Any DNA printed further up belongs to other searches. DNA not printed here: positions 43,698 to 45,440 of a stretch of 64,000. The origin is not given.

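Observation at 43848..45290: Phage-encoded CysRS carrying a tandem-repeat insertion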

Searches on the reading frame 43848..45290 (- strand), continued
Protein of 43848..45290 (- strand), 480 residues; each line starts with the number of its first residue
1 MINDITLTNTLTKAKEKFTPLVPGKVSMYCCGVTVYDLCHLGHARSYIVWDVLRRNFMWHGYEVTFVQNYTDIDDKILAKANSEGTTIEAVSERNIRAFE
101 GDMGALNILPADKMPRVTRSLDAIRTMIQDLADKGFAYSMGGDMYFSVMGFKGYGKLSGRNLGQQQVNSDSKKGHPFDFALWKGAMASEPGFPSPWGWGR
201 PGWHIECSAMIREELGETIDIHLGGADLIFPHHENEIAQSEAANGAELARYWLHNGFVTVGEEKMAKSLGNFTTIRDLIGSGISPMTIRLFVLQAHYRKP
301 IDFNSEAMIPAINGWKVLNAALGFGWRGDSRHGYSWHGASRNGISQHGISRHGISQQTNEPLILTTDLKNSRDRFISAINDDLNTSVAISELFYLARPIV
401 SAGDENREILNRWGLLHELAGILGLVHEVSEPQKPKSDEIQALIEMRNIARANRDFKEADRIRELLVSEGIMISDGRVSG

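Call 12: find_homologous_proteins(query=window:43851-45290:-, max_evalue=1e-20)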
Query window:43851-45290:- (480 aa): 8000 proteins with E <= 1e-20 among 8000 candidates; the best 120 are listed.
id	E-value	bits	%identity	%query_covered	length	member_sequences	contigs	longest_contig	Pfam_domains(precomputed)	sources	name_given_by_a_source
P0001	0.0e+0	1031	93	100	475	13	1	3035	PF09334.18,PF01406.26,PF09190.18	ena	-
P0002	2.4e-267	906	84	100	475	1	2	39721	PF09334.18,PF01406.26,PF09190.18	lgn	-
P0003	1.1e-255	867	81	100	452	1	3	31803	PF09334.18,PF01406.26,PF09190.18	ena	-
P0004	1.5e-203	695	68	98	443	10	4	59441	PF09334.18,PF01406.26,PF09190.18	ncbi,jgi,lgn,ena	jgi:cysteinyl-tRNA synthetase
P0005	7.9e-203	693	68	98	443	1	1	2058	PF09334.18,PF01406.26,PF01921.25,PF09190.18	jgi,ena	-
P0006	5.9e-182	624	60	98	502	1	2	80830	PF09334.18,PF01406.26,PF09190.18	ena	-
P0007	2.4e-181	622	69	86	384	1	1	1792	PF09334.18,PF01406.26,PF01921.25,PF09190.18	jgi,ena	jgi:cysteinyl-tRNA synthetase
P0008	6.8e-180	617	60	98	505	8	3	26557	PF09334.18,PF01406.26,PF09190.18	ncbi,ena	-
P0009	1.0e-179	617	60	98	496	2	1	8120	PF09334.18,PF01406.26,PF09190.18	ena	-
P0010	2.0e-179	616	60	98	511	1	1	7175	PF09334.18,PF01406.26,PF09190.18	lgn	-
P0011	1.7e-178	613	59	99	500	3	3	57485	PF09334.18,PF01406.26,PF09190.18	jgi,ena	jgi:cysteinyl-tRNA synthetase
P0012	3.1e-178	612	60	98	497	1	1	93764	PF09334.18,PF01406.26,PF09190.18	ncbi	-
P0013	1.2e-177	610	59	98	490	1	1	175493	PF09334.18,PF01406.26,PF09190.18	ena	-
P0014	2.5e-177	609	58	98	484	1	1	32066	PF09334.18,PF01406.26,PF09190.18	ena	-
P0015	4.3e-177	608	59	96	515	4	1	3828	PF09334.18,PF01406.26,PF09190.18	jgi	-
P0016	5.2e-177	608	60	96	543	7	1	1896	PF09334.18,PF01406.26,PF09190.18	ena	-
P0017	6.3e-177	607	59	98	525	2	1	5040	PF09334.18,PF01406.26,PF09190.18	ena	-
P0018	7.6e-177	607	59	98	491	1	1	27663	PF09334.18,PF01406.26,PF09190.18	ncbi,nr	ncbi:MAG: cysteine--tRNA ligase [Synechococcus sp.]|nr:cysteine--tRNA ligase [Synechococcus sp.]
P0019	8.9e-177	607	60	96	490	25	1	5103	PF09334.18,PF01406.26,PF09190.18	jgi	-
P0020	1.3e-176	606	60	96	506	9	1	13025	PF09334.18,PF01406.26,PF09190.18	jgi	-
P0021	1.5e-176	606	59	98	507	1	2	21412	PF09334.18,PF01406.26,PF09190.18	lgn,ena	-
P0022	1.7e-176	606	59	98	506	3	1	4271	PF09334.18,PF01406.26,PF09190.18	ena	-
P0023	3.4e-176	605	59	96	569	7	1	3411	PF09334.18,PF01406.26,PF09190.18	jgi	-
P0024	4.4e-176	605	59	98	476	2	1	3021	PF09334.18,PF01406.26,PF09190.18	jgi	jgi:cysteinyl-tRNA synthetase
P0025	6.5e-176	604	60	98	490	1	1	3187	PF09334.18,PF01406.26,PF09190.18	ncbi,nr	ncbi:MAG: cysteine--tRNA ligase [Synechococcaceae cyanobacterium]|nr:cysteine--tRNA ligase [Synechoc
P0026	6.9e-176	604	60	96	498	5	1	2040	PF09334.18,PF01406.26,PF09190.18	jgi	jgi:cysteinyl-tRNA synthetase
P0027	9.3e-176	604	59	98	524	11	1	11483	PF09334.18,PF01406.26,PF09190.18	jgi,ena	-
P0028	9.3e-176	604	60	96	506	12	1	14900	PF09334.18,PF01406.26,PF00133.29,PF09190.18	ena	-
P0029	9.6e-176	604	58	98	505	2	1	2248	PF09334.18,PF01406.26,PF09190.18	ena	-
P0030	1.8e-175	603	59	98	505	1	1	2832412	PF09334.18,PF01406.26,PF09190.18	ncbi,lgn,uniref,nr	ncbi:cysteinyl-tRNA synthetase [Cyanobium sp. PCC 7001]|uniref:cysteine--tRNA ligase n=1 Tax=Cyanobi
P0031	2.0e-175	602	55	96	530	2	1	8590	PF09334.18,PF01406.26,PF09190.18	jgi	jgi:cysteinyl-tRNA synthetase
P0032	2.3e-175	602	58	98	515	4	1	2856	PF09334.18,PF01406.26,PF09190.18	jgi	-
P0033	2.6e-175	602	59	98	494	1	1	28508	PF09334.18,PF01406.26,PF09190.18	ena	-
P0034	2.7e-175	602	59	98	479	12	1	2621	PF09334.18,PF01406.26,PF09190.18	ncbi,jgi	ncbi:MAG: cysteine--tRNA ligase [Vulcanococcus sp.]|jgi:cysteinyl-tRNA synthetase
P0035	2.8e-175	602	57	98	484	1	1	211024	PF09334.18,PF01406.26,PF09190.18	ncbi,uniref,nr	ncbi:cysteine--tRNA ligase [Cyanobium sp. Aljojuca 7D2]|uniref:cysteine--tRNA ligase n=1 Tax=Cyanobi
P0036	3.5e-175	602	59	98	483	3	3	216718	PF09334.18,PF01406.26,PF09190.18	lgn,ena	-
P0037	4.0e-175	601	58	98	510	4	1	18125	PF09334.18,PF01406.26,PF09190.18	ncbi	-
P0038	5.0e-175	601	59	98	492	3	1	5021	PF09334.18,PF01406.26,PF09190.18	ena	-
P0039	6.0e-175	601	58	98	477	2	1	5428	PF09334.18,PF01406.26,PF09190.18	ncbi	-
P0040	6.4e-175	601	59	98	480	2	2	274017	PF09334.18,PF01406.26,PF09190.18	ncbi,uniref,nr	ncbi:cysteine--tRNA ligase [Cyanobium sp. Alchichica 3B3-8F6]|uniref:cysteine--tRNA ligase n=1 Tax=S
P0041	6.6e-175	601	59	96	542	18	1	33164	PF09334.18,PF01406.26,PF09190.18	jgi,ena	jgi:cysteinyl-tRNA synthetase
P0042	1.4e-174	600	58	98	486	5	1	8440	PF09334.18,PF01406.26,PF09190.18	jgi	jgi:cysteinyl-tRNA synthetase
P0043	1.6e-174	599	57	98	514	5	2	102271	PF09334.18,PF01406.26,PF09190.18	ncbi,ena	-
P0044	1.6e-174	599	59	98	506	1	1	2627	PF09334.18,PF01406.26,PF09190.18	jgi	jgi:cysteinyl-tRNA synthetase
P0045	2.0e-174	599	58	98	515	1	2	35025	PF09334.18,PF01406.26,PF09190.18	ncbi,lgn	-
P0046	2.1e-174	599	59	96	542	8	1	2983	PF09334.18,PF01406.26,PF09190.18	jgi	jgi:cysteinyl-tRNA synthetase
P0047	2.6e-174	599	58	96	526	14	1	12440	PF09334.18,PF01406.26,PF09190.18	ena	-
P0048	2.6e-174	599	57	98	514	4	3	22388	PF09334.18,PF01406.26,PF09190.18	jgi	jgi:cysteinyl-tRNA synthetase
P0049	3.1e-174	599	59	98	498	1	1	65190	PF09334.18,PF01406.26,PF09190.18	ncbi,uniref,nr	ncbi:cysteine--tRNA ligase [Cyanobium sp. N.Huapi 1H5]|uniref:cysteine--tRNA ligase n=1 Tax=Cyanobiu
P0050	3.5e-174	598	58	98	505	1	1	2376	PF09334.18,PF01406.26,PF09190.18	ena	-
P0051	3.7e-174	598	58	98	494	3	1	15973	PF09334.18,PF01406.26,PF09190.18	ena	-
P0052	4.4e-174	598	59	98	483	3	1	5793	PF09334.18,PF01406.26,PF09190.18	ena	-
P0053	4.4e-174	598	59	98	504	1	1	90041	PF09334.18,PF01406.26,PF09190.18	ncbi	-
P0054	4.5e-174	598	58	98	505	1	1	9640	PF09334.18,PF01406.26,PF09190.18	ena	-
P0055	4.6e-174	598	59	98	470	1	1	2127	PF09334.18,PF01406.26,PF09190.18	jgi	-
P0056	5.0e-174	598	59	98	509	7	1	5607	PF09334.18,PF01406.26,PF09190.18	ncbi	-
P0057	5.3e-174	598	60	98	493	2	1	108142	PF09334.18,PF01406.26,PF09190.18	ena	-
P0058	5.6e-174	598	59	98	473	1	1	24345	PF09334.18,PF01406.26,PF09190.18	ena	-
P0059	6.2e-174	598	57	98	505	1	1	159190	PF09334.18,PF01406.26,PF09190.18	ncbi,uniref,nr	ncbi:cysteine--tRNA ligase [Cyanobium sp. CH-040]|uniref:cysteine--tRNA ligase n=1 Tax=Cyanobium sp.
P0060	6.6e-174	597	58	98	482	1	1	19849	PF09334.18,PF01406.26,PF09190.18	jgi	jgi:cysteinyl-tRNA synthetase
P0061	6.8e-174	597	59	98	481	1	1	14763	PF09334.18,PF01406.26,PF09190.18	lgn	-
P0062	6.9e-174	597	57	98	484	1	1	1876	PF09334.18,PF01406.26,PF09190.18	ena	-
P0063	7.8e-174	597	59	98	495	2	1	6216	PF09334.18,PF01406.26,PF09190.18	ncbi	ncbi:MAG: cysteine--tRNA ligase [Synechococcaceae cyanobacterium]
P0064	8.5e-174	597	58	98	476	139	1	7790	PF09334.18,PF01406.26,PF09190.18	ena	-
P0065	8.8e-174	597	59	98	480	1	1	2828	PF09334.18,PF01406.26,PF09190.18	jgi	jgi:cysteinyl-tRNA synthetase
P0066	9.0e-174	597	59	98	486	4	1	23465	PF09334.18,PF01406.26,PF09190.18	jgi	jgi:cysteinyl-tRNA synthetase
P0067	9.4e-174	597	59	98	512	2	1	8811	PF09334.18,PF01406.26,PF09190.18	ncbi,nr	ncbi:MAG: cysteine--tRNA ligase [Cyanobium sp. PLM2.Bin73]|nr:MAG: cysteine--tRNA ligase [Cyanobium 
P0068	9.6e-174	597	58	98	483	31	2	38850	PF09334.18,PF01406.26,PF09190.18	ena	-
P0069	1.0e-173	597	58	98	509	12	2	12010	PF09334.18,PF01406.26,PF09190.18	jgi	jgi:cysteinyl-tRNA synthetase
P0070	1.1e-173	597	57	98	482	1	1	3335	PF09334.18,PF01406.26,PF09190.18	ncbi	-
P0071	1.2e-173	597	55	96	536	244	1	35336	PF09334.18,PF01406.26,PF09190.18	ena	-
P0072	1.2e-173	597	58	98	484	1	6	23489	PF09334.18,PF01406.26,PF09190.18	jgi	jgi:cysteinyl-tRNA synthetase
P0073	1.3e-173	596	59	98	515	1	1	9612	PF09334.18,PF01406.26,PF09190.18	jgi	-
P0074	1.3e-173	596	58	98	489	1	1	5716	PF09334.18,PF01406.26,PF09190.18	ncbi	-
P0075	1.6e-173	596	59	98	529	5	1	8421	PF09334.18,PF01406.26,PF09190.18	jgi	-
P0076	1.6e-173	596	58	98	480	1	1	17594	PF09334.18,PF01406.26,PF09190.18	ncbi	ncbi:MAG: cysteine--tRNA ligase [Vulcanococcus sp.]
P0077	1.7e-173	596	58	98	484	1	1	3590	PF09334.18,PF01406.26,PF09190.18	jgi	jgi:cysteinyl-tRNA synthetase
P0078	1.9e-173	596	60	98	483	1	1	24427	PF09334.18,PF01406.26,PF09190.18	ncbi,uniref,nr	ncbi:cysteine--tRNA ligase [Cyanobium gracile]|uniref:Cysteine--tRNA ligase n=1 Tax=Cyanobium gracil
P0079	2.1e-173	596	58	98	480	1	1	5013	PF09334.18,PF01406.26,PF09190.18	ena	-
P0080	2.2e-173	596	58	98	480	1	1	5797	PF09334.18,PF01406.26,PF09190.18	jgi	-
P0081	2.4e-173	596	59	98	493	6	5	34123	PF09334.18,PF01406.26,PF09190.18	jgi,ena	-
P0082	2.4e-173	596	58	98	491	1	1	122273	PF09334.18,PF01406.26,PF09190.18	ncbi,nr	ncbi:MAG: cysteinyl-tRNA synthetase [Cyanobium sp. CACIAM 14]|nr:MAG: cysteinyl-tRNA synthetase [Cya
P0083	2.8e-173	595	58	98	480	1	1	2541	PF09334.18,PF01406.26,PF09190.18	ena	-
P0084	2.8e-173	595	59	96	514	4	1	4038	PF09334.18,PF01406.26,PF09190.18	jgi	jgi:cysteinyl-tRNA synthetase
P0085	2.9e-173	595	57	98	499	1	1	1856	PF09334.18,PF01406.26,PF09190.18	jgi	jgi:cysteinyl-tRNA synthetase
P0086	3.3e-173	595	59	98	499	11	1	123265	PF09334.18,PF01406.26,PF09190.18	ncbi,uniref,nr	ncbi:cysteine--tRNA ligase [Cyanobium sp. Candia 9D4]|uniref:cysteine--tRNA ligase n=1 Tax=Cyanobium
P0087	3.3e-173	595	58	98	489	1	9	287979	PF09334.18,PF01406.26,PF09190.18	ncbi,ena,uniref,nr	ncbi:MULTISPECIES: cysteine--tRNA ligase [unclassified Cyanobium]|uniref:cysteine--tRNA ligase n=1 T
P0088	3.4e-173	595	59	98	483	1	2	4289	PF09334.18,PF01406.26,PF09190.18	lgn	-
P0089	3.6e-173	595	58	98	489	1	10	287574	PF09334.18,PF01406.26,PF09190.18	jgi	-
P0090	3.6e-173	595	58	98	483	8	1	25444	PF09334.18,PF01406.26,PF09190.18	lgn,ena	-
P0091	4.1e-173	595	58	98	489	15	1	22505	PF09334.18,PF01406.26,PF09190.18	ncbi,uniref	ncbi:cysteine--tRNA ligase [Vulcanococcus sp.]|uniref:cysteine--tRNA ligase n=1 Tax=Vulcanococcus sp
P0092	4.1e-173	595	56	98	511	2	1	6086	PF09334.18,PF01406.26,PF09190.18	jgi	jgi:cysteinyl-tRNA synthetase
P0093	4.2e-173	595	59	98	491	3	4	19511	PF09334.18,PF01406.26,PF09190.18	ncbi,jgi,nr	ncbi:MAG: cysteine--tRNA ligase [Cyanobacteria bacterium M_surface_10_m2_179]|nr:cysteine--tRNA liga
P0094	4.3e-173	595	58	98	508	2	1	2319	PF09334.18,PF01406.26,PF09190.18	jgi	jgi:cysteinyl-tRNA synthetase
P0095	4.4e-173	595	58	98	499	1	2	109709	PF09334.18,PF01406.26,PF09190.18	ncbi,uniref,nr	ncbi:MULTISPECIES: cysteine--tRNA ligase [unclassified Synechococcus]|uniref:cysteine--tRNA ligase n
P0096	4.4e-173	595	56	98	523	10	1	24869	PF09334.18,PF01406.26,PF09190.18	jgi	-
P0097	4.5e-173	595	58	98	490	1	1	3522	PF09334.18,PF01406.26,PF09190.18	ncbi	-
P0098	4.7e-173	595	58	98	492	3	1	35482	PF09334.18,PF01406.26,PF09190.18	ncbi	ncbi:MAG: hypothetical protein RLZZ423_216 [Cyanobacteriota bacterium]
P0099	5.0e-173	595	58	98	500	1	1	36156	PF09334.18,PF01406.26,PF09190.18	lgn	-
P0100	5.2e-173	594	58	98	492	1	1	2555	PF09334.18,PF01406.26,PF09190.18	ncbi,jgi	jgi:cysteinyl-tRNA synthetase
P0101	5.3e-173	594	59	98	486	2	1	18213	PF09334.18,PF01406.26,PF09190.18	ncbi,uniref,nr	ncbi:cysteine--tRNA ligase [Cyanobium sp. N5-Cardenillas]|uniref:cysteine--tRNA ligase n=1 Tax=Cyano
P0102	5.3e-173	594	56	98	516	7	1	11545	PF09334.18,PF01406.26,PF09190.18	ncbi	-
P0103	5.7e-173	594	59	98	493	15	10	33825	PF09334.18,PF01406.26,PF09190.18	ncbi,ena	-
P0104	5.7e-173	594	58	98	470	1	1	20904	PF09334.18,PF01406.26,PF09190.18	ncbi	-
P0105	5.9e-173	594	58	98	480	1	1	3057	PF09334.18,PF01406.26,PF09190.18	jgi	-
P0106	6.3e-173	594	58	98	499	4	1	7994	PF09334.18,PF01406.26,PF09190.18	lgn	-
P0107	6.9e-173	594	58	98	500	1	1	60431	PF09334.18,PF01406.26,PF09190.18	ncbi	-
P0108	7.2e-173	594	58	98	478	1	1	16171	PF09334.18,PF01406.26,PF09190.18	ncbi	ncbi:MAG: cysteine--tRNA ligase [Vulcanococcus sp.]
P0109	7.4e-173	594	57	98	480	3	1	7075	PF09334.18,PF01406.26,PF09190.18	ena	-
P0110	7.4e-173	594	57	98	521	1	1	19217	PF09334.18,PF01406.26,PF09190.18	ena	-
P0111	7.9e-173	594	58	98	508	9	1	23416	PF09334.18,PF01406.26,PF09190.18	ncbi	-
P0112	8.0e-173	594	58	98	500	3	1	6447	PF09334.18,PF01406.26,PF09190.18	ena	-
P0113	8.1e-173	594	58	98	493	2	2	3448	PF09334.18,PF01406.26,PF09190.18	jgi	jgi:cysteinyl-tRNA synthetase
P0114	8.1e-173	594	57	98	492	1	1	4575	PF09334.18,PF01406.26,PF09190.18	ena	-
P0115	8.8e-173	594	58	98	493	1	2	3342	PF09334.18,PF01406.26,PF09190.18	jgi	jgi:cysteinyl-tRNA synthetase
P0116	8.8e-173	594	58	96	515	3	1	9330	PF09334.18,PF01406.26,PF09190.18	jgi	-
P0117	9.0e-173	594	59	98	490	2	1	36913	PF09334.18,PF01406.26,PF09190.18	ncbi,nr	ncbi:cysteine--tRNA ligase [Microcystis elabens FACHB-917]|nr:cysteine--tRNA ligase [Microcystis ela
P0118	1.1e-172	593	57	98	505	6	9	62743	PF09334.18,PF01406.26,PF09190.18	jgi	-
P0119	1.1e-172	593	58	98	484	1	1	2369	PF09334.18,PF01406.26,PF09190.18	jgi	jgi:cysteinyl-tRNA synthetase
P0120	1.2e-172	593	57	98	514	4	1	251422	PF09334.18,PF01406.26,PF09190.18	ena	-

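Call 18: find_related_loci(query=window:43851-45290:-, collection=viral_contigs, flank=10000)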
Query window:43851-45290:- (480 aa) in viral_contigs; peptide patterns used: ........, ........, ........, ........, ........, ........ (x = any residue, [..] = any of these).
114 stretches matched a pattern; 99 encode a relative of the query (tblastn E <= 1e-3); the best 80 are kept; 79 distinct loci.
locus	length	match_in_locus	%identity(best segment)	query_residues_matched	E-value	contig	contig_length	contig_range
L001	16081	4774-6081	68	7-475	0e+0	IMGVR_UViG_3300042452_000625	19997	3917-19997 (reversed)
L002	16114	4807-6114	68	7-475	0e+0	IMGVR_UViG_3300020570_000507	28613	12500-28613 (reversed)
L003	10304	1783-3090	68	7-475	0e+0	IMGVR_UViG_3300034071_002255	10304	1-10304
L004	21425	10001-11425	91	1-480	0e+0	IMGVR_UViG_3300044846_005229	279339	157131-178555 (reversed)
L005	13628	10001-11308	51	7-477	4e-145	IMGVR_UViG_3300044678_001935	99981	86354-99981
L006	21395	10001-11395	41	5-475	5e-112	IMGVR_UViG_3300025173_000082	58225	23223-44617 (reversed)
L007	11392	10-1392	41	5-477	8e-108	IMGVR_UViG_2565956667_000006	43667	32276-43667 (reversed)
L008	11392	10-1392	41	5-477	5e-105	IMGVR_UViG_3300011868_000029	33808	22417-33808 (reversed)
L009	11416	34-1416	40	5-477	6e-104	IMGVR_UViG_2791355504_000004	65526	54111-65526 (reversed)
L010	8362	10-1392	39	5-477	2e-101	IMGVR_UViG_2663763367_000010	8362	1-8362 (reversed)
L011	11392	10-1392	39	5-477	2e-101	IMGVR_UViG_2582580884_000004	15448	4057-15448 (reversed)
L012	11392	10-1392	39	5-477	2e-101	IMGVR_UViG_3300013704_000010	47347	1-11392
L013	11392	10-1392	40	5-477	2e-101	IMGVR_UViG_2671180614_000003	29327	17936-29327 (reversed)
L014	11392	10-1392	39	5-477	2e-101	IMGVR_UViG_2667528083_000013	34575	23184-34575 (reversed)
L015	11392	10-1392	39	5-477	2e-101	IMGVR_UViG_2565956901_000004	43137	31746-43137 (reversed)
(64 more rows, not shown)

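Call 19: find_encoding_contigs(protein=P0004, flank=10000, max_places=4)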
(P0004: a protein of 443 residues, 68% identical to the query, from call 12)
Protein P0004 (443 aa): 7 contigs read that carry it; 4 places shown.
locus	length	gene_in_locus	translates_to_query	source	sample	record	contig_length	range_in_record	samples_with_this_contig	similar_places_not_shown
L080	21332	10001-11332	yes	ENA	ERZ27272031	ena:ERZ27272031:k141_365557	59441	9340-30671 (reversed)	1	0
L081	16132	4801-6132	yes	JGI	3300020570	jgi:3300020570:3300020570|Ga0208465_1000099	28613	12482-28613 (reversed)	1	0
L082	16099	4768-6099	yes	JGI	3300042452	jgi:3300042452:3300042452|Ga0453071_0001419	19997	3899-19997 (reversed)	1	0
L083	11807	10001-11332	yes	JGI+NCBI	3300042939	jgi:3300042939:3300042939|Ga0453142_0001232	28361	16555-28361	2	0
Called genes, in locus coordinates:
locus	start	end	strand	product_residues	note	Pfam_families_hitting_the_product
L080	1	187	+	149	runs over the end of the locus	PF23831:DUF7201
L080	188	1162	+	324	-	-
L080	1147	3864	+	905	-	PF03477:ATP-cone, PF00317:Ribonuc_red_lgN, PF02867:Ribonuc_red_lgC, PF07591:PT-HINT (faint), PF14890:Intein_splicing (weak)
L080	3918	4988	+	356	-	-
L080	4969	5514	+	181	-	PF02867:Ribonuc_red_lgC (weak)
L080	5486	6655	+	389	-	PF00268:Ribonuc_red_sm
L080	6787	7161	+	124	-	-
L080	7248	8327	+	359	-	-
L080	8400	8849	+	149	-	-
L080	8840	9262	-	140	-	PF19835:SegE_GIY-YIG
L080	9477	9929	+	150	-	PF03330:DPBB_1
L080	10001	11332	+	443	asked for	PF01406:tRNA-synt_1e, PF09334:tRNA-synt_1g (weak), PF09190:DALR_2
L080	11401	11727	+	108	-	-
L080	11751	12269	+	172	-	-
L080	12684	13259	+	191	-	-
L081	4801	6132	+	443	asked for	PF01406:tRNA-synt_1e, PF09334:tRNA-synt_1g (weak), PF09190:DALR_2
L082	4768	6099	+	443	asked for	PF01406:tRNA-synt_1e, PF09334:tRNA-synt_1g (weak), PF09190:DALR_2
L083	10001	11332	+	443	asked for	PF01406:tRNA-synt_1e, PF09334:tRNA-synt_1g (weak), PF09190:DALR_2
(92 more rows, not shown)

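Call 20: find_encoding_contigs(protein=P0002, flank=10000, max_places=2)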
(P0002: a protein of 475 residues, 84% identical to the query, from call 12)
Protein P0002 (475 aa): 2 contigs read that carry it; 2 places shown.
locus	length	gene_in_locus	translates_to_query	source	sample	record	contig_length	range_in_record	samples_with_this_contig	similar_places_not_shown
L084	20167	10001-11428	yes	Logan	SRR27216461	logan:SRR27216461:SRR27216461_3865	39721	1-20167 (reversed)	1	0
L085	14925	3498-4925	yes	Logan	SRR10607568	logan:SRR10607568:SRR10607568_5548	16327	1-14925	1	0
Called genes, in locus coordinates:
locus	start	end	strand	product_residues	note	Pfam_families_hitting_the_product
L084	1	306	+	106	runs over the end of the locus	-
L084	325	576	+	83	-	-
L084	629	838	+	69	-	-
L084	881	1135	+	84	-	-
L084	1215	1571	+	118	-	-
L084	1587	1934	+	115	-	-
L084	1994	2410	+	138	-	-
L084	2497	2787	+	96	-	-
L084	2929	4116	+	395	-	PF00712:DNA_pol3_beta, PF02767:DNA_pol3_beta_2, PF02768:DNA_pol3_beta_3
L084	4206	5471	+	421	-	PF16565:MIT_C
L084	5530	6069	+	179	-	-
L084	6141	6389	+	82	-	-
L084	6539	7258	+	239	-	PF10979:DUF2786 (faint), PF23771:DUF7168 (weak)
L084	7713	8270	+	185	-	-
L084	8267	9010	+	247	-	-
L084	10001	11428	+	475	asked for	PF01406:tRNA-synt_1e, PF09334:tRNA-synt_1g (faint), PF09190:DALR_2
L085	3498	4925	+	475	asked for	PF01406:tRNA-synt_1e, PF09334:tRNA-synt_1g (faint), PF09190:DALR_2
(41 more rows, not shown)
